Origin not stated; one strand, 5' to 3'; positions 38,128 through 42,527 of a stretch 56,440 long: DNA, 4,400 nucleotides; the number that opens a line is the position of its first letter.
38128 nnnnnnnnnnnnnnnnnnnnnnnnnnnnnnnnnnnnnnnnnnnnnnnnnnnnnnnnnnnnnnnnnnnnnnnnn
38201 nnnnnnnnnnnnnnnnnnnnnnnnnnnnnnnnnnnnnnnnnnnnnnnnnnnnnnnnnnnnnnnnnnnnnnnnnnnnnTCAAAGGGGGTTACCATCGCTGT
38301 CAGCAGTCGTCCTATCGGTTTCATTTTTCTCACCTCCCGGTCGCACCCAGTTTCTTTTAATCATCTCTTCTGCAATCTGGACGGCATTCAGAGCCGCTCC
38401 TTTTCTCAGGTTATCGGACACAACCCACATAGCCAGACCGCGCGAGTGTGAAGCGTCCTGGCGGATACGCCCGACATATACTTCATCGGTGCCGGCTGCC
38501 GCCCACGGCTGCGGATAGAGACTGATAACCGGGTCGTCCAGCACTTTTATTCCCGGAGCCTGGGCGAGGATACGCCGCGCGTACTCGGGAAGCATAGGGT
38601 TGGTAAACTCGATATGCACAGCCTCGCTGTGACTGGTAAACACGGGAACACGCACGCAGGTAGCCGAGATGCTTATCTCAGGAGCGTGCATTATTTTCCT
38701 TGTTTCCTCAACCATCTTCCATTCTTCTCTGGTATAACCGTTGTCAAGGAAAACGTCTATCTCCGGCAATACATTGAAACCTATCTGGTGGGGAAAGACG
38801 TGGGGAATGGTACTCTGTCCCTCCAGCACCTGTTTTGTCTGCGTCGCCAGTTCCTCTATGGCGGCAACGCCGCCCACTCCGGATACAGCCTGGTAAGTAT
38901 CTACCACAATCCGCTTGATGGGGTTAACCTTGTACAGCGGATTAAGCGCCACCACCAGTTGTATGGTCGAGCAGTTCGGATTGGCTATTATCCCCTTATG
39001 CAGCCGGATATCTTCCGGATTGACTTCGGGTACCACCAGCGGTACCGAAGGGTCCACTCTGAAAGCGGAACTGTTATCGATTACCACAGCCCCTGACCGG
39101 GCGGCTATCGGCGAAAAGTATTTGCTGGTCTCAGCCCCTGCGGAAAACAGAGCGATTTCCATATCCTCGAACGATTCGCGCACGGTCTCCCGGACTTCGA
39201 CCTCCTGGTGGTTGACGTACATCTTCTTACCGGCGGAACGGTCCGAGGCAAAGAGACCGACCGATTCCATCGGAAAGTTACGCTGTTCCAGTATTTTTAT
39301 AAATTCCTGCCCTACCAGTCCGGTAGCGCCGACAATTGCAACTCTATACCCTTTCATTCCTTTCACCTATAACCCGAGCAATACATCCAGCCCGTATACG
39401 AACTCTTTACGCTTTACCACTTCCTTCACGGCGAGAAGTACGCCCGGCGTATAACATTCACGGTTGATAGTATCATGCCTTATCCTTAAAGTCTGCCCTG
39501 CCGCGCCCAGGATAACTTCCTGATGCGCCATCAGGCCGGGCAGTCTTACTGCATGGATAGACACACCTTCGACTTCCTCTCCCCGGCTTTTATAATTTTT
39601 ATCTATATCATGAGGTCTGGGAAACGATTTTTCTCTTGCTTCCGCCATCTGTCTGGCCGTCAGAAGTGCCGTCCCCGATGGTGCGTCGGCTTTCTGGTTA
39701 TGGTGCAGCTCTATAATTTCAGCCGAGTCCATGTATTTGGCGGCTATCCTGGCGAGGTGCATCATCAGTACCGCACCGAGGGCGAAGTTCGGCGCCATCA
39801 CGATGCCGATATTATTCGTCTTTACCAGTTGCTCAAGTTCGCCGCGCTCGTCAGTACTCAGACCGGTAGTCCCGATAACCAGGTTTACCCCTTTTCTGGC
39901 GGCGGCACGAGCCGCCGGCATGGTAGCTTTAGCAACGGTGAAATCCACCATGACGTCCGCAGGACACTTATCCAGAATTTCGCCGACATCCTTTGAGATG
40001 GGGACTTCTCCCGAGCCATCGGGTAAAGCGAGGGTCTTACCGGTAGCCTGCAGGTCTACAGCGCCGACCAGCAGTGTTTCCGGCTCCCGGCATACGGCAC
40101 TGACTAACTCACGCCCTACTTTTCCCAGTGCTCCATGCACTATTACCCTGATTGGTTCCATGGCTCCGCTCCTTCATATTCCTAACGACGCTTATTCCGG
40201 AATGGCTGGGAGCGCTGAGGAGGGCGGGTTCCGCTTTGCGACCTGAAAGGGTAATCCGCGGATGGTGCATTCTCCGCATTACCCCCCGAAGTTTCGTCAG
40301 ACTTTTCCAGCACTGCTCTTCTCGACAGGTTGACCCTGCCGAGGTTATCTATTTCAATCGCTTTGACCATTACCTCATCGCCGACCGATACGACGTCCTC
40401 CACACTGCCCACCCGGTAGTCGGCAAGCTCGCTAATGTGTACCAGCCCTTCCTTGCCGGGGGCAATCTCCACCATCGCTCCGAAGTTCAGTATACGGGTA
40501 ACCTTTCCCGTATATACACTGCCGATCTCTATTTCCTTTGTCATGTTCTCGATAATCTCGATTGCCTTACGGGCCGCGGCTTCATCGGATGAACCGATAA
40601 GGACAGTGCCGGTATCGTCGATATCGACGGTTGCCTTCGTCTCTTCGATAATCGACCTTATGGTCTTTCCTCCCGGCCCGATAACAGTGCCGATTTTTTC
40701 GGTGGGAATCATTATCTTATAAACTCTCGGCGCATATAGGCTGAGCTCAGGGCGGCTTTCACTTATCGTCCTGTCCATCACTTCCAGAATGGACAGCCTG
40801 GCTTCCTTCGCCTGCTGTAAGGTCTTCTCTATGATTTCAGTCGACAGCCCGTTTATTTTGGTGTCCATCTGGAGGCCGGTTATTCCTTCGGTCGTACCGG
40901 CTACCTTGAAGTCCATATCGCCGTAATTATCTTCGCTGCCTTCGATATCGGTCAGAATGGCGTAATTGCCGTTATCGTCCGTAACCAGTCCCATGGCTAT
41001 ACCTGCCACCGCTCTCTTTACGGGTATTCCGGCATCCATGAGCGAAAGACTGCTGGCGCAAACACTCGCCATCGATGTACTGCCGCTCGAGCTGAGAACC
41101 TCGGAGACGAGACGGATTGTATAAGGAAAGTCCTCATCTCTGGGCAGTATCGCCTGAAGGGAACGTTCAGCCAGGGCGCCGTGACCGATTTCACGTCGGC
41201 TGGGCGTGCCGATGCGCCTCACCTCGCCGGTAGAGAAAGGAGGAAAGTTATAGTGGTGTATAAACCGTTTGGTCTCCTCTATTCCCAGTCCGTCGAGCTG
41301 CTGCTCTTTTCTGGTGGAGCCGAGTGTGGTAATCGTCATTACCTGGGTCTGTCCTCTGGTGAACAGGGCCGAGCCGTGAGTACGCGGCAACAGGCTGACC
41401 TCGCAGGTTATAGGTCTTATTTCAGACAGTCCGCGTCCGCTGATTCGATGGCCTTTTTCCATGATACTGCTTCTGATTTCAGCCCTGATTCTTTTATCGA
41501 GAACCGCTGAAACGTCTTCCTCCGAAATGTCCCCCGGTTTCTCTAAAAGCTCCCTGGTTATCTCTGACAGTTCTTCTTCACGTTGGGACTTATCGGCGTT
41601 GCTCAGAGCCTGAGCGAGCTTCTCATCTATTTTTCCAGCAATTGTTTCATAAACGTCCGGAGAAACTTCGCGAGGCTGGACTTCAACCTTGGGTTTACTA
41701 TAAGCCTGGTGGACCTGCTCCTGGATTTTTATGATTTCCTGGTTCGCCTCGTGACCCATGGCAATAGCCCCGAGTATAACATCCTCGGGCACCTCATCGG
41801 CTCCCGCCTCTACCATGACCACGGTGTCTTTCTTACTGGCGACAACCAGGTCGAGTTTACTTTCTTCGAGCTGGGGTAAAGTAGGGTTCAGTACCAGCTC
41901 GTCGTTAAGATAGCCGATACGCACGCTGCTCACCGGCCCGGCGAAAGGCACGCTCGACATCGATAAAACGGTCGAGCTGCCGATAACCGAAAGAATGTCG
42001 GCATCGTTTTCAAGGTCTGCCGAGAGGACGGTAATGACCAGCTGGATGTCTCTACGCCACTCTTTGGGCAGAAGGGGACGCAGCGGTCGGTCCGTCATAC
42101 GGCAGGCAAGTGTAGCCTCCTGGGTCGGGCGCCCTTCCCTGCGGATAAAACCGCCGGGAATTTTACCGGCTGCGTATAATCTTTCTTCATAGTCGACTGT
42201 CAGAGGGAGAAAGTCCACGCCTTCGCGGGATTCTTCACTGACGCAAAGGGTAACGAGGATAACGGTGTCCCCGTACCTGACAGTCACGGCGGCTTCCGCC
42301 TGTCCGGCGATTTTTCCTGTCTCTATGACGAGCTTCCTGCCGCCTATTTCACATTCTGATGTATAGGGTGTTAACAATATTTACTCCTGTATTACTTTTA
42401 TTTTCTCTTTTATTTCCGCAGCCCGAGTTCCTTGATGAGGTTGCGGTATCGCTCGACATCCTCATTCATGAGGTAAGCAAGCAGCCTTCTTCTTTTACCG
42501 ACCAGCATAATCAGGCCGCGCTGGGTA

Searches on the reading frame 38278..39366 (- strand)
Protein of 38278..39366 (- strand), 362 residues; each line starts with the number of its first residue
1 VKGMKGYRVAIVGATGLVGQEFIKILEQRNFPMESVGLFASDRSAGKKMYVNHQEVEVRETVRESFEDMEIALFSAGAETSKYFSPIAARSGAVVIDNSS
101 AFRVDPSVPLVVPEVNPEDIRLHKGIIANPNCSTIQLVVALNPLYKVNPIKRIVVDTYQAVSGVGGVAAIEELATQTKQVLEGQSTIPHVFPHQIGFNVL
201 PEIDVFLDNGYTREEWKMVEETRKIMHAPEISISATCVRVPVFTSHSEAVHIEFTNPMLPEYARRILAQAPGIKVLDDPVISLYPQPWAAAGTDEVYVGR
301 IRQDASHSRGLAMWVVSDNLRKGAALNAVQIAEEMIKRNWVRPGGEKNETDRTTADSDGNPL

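Call 30: search_protein_families(library=pfam, proteins=[window:38278-39366:-], max_evalue=1e-10)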
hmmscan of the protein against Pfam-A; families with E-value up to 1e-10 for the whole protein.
window:38278-39366:- (362 aa): 2 families
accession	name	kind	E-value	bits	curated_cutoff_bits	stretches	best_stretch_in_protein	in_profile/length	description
PF02774.23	Semialdhyde_dhC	-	1e-56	192.4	26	1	141-322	1-184/184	Semialdehyde dehydrogenase, dimerisation domain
PF01118.30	Semialdhyde_dh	-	3.4e-36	124.8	26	1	8-121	1-119/121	Semialdehyde dehydrogenase, NAD binding domain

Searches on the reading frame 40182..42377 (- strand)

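Call 30: search_protein_families(library=pfam, proteins=[window:40182-42377:-], max_evalue=1e-10)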
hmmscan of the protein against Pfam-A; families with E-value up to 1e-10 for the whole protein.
window:40182-42377:- (731 aa): 4 families
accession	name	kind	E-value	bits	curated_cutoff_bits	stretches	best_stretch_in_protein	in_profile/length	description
PF01138.27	RNase_PH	-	6.6e-56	188.7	25.5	2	319-452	1-130/130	3' exoribonuclease family, domain 1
PF03725.20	RNase_PH_C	-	2.8e-22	78.9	20.8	1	147-211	1-67/67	3' exoribonuclease family, domain 2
PF00575.29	S1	-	1.3e-16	61.1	22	1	616-687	2-74/74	S1 RNA binding domain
PF00013.35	KH_1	-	1.2e-11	44.6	21.5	1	553-610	2-65/66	KH domain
